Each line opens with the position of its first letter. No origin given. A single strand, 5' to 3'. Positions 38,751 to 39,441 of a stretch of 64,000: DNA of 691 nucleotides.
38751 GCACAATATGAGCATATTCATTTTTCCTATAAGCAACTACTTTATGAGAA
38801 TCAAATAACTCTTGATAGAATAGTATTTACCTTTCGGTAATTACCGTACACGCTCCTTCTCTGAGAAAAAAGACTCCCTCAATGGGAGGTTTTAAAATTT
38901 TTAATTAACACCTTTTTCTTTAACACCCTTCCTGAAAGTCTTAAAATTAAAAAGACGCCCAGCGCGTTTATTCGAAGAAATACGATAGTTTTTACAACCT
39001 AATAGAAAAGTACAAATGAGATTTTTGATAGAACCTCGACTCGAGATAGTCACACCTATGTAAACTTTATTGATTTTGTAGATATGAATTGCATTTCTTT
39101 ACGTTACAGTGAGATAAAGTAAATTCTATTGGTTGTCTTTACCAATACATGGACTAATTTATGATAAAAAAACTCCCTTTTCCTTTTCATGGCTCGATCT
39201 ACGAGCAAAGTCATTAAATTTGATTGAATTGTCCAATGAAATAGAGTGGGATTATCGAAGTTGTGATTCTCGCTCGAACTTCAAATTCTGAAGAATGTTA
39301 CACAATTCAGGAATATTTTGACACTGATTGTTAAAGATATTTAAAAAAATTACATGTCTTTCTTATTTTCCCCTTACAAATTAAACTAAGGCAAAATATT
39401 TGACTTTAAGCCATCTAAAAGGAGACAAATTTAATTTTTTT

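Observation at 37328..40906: Foldback-type transposon with two-tier inverted arms (17-bp terminal motif repeats plus about 124-bp subterminal tandem units)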

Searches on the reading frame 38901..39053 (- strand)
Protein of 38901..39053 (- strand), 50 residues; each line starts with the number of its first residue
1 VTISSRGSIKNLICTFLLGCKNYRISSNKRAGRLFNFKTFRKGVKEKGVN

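Call 50: search_protein_families(library=pfam, proteins=[window:38901-39053:-], max_evalue=0.01)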
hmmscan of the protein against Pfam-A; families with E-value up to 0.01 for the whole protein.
window:38901-39053:- (50 aa): 0 families

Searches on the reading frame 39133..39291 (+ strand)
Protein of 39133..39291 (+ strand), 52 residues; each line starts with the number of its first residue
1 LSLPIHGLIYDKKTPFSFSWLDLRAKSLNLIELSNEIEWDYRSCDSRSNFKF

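Call 50: search_protein_families(library=pfam, proteins=[window:39133-39291:+], max_evalue=0.01)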
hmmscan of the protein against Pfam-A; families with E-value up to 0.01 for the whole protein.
window:39133-39291:+ (52 aa): 0 families
